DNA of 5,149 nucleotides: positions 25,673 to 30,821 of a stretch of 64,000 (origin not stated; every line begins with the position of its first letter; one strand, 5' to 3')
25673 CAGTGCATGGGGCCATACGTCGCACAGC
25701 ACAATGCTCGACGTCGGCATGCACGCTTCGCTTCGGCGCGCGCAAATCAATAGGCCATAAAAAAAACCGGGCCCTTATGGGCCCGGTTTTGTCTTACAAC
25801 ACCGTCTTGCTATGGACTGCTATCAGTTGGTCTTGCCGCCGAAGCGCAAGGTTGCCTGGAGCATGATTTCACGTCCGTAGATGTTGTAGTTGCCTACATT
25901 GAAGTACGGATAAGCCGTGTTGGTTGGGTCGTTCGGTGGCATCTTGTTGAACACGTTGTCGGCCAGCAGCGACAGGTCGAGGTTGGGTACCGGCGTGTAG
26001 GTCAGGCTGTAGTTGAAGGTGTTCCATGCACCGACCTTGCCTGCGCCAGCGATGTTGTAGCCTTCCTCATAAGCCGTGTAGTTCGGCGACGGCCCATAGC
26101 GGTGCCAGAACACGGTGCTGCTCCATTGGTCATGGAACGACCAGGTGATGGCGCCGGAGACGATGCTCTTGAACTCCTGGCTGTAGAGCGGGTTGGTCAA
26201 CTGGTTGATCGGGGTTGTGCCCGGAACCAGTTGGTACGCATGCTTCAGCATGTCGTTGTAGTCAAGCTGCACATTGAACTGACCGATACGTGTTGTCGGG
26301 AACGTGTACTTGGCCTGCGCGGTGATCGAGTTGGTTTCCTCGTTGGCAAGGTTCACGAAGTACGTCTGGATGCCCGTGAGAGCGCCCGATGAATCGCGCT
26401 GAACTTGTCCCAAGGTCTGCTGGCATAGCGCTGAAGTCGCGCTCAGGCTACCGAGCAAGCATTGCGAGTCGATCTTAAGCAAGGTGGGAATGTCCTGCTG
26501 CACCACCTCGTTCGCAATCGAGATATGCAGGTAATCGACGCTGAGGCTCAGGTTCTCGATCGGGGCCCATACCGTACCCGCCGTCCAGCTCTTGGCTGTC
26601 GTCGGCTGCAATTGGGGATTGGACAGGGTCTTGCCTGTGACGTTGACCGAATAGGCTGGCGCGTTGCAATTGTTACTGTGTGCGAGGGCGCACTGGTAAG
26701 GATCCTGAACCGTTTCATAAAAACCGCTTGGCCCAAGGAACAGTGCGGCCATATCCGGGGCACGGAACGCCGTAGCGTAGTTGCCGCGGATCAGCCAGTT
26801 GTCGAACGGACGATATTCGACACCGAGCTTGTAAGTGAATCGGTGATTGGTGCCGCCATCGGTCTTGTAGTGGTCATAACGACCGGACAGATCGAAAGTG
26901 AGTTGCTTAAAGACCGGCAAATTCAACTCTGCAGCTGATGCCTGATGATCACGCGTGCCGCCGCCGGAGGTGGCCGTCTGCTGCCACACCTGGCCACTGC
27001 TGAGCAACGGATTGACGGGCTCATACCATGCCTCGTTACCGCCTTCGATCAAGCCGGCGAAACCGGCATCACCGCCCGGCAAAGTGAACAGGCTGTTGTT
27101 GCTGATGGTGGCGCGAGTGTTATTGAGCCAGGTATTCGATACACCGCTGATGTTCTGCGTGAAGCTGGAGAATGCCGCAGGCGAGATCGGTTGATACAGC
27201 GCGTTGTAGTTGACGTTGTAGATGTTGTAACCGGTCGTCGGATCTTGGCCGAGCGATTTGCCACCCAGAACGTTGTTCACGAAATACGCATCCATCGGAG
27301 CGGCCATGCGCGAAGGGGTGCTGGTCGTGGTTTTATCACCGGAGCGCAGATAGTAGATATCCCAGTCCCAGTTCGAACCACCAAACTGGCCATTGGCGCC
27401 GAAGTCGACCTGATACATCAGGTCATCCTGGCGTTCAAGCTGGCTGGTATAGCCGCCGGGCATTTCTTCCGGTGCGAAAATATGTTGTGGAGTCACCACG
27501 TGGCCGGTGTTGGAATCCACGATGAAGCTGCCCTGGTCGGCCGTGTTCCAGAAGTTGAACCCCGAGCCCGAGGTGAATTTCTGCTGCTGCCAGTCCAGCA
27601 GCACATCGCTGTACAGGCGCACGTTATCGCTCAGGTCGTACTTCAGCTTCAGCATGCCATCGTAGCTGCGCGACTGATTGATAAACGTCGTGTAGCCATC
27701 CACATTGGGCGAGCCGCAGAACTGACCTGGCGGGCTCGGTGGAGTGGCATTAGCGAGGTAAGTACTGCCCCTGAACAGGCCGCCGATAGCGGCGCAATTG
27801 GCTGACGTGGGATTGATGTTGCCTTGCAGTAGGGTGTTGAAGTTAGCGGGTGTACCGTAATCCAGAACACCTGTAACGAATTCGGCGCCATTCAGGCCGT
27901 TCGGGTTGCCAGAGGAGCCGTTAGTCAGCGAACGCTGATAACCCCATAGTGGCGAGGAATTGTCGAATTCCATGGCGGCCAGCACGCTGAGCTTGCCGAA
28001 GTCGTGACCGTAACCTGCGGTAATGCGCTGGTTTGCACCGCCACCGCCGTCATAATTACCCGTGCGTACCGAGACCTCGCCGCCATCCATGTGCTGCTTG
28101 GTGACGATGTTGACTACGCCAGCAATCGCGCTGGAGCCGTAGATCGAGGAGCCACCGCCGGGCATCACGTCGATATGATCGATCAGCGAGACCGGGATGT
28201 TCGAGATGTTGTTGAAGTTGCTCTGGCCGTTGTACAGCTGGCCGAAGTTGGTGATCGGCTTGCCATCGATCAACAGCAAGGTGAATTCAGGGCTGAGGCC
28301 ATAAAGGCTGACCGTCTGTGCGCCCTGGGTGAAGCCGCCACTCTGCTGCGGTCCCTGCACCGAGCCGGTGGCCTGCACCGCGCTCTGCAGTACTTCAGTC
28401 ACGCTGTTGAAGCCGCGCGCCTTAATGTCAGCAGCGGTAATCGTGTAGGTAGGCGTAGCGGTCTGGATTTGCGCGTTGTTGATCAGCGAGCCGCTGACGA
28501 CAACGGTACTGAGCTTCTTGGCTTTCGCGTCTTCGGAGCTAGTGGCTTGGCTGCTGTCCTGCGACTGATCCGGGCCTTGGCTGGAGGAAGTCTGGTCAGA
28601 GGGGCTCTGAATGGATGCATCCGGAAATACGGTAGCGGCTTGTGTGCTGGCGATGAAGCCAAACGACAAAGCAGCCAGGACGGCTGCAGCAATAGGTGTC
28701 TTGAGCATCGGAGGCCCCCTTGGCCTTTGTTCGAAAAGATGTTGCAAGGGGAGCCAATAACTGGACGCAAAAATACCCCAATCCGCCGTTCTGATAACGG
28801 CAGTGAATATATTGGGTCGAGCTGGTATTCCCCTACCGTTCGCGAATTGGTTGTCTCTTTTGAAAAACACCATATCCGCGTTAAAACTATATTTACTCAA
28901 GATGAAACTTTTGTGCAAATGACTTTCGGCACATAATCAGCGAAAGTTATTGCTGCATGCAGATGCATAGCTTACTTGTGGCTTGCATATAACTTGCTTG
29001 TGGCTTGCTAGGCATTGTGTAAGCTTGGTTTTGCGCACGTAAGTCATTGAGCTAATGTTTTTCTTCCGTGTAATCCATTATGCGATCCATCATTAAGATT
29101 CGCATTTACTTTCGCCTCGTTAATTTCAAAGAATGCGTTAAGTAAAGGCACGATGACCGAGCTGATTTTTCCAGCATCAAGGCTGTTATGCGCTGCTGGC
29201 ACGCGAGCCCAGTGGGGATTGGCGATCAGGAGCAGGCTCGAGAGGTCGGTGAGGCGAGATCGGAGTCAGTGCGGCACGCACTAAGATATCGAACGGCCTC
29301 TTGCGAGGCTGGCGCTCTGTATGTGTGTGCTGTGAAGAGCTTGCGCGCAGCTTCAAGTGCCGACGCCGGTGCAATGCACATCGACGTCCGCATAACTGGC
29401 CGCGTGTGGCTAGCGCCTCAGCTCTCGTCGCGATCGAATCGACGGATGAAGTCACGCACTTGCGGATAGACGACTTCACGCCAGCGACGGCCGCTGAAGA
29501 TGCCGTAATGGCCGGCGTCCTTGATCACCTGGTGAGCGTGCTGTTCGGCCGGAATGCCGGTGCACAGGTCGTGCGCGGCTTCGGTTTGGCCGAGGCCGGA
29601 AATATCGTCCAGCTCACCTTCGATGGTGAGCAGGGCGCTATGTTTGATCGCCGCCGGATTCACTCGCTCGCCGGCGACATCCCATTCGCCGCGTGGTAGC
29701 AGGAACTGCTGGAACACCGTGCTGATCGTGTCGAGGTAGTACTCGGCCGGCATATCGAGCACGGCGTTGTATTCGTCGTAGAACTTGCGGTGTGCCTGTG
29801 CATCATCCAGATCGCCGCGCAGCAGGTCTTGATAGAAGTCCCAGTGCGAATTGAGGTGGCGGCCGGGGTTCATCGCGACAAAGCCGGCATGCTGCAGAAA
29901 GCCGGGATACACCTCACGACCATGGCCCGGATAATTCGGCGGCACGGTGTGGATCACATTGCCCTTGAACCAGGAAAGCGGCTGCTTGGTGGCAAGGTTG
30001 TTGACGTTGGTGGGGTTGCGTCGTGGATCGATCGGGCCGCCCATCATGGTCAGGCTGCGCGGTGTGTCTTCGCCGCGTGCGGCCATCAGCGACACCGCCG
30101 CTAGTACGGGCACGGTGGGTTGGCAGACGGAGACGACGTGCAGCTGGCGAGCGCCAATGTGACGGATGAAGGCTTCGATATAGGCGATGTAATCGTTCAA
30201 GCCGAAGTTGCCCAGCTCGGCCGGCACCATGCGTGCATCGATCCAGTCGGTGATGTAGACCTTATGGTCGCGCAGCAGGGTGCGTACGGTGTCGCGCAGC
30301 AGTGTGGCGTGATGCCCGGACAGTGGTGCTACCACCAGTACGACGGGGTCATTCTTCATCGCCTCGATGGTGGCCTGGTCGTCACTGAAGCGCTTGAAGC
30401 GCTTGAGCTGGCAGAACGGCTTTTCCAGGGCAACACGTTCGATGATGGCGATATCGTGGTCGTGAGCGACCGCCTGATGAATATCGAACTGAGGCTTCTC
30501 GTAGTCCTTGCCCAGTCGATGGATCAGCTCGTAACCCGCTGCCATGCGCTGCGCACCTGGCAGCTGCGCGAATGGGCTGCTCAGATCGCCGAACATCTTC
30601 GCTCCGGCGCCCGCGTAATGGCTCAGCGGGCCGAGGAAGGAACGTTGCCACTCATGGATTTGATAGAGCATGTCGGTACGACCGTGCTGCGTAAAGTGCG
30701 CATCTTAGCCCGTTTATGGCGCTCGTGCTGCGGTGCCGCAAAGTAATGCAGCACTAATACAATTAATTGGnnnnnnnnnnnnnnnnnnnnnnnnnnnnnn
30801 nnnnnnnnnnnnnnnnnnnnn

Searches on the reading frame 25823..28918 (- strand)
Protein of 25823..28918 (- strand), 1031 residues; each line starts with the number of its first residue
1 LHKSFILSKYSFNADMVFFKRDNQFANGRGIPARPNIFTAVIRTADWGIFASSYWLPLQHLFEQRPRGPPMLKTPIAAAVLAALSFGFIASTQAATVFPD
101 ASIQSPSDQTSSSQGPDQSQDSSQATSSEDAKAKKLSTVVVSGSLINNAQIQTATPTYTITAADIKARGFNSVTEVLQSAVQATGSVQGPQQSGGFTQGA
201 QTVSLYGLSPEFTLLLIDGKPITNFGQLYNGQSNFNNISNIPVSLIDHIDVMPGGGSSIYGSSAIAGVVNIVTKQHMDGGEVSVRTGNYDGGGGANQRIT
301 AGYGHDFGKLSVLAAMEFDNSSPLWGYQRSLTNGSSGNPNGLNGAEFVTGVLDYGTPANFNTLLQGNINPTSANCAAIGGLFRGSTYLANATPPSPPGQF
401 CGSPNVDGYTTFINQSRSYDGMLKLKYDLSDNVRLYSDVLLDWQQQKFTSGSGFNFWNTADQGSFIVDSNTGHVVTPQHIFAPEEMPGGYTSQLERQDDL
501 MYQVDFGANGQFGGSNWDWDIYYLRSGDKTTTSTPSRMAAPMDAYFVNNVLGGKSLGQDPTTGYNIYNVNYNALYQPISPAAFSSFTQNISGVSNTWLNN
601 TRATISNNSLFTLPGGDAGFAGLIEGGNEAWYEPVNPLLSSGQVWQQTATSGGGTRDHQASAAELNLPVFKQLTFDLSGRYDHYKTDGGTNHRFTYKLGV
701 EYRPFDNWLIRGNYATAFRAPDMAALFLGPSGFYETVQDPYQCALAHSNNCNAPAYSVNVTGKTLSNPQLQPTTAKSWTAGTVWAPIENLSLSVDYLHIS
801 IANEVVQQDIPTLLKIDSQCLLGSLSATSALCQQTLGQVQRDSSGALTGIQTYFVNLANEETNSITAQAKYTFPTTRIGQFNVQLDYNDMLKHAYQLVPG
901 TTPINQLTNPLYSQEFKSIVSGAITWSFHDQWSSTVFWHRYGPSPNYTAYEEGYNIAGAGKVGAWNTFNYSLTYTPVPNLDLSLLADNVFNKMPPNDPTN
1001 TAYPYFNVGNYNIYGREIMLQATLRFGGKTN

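Call 21: search_protein_families(library=pfam, proteins=[window:25823-28918:-], max_evalue=0.00001)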
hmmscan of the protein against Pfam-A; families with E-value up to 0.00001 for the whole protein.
window:25823-28918:- (1031 aa): 2 families
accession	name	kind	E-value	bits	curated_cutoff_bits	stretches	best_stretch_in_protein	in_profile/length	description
PF00593.30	TonB_dep_Rec_b-barrel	-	1.6e-26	94.6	27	1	505-989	20-436/436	TonB dependent receptor-like, beta-barrel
PF07715.20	Plug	-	2e-18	67.3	23.9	1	151-268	3-107/107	TonB-dependent Receptor Plug Domain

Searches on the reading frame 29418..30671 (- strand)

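Call 21: search_protein_families(library=pfam, proteins=[window:29418-30671:-], max_evalue=0.00001)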
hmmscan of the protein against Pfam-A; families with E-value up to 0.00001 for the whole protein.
window:29418-30671:- (417 aa): 1 family
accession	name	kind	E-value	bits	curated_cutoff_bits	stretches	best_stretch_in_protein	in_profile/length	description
PF06850.17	PHB_depo_C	-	2.7e-97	324.6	27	1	211-412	1-202/203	PHB de-polymerase C-terminus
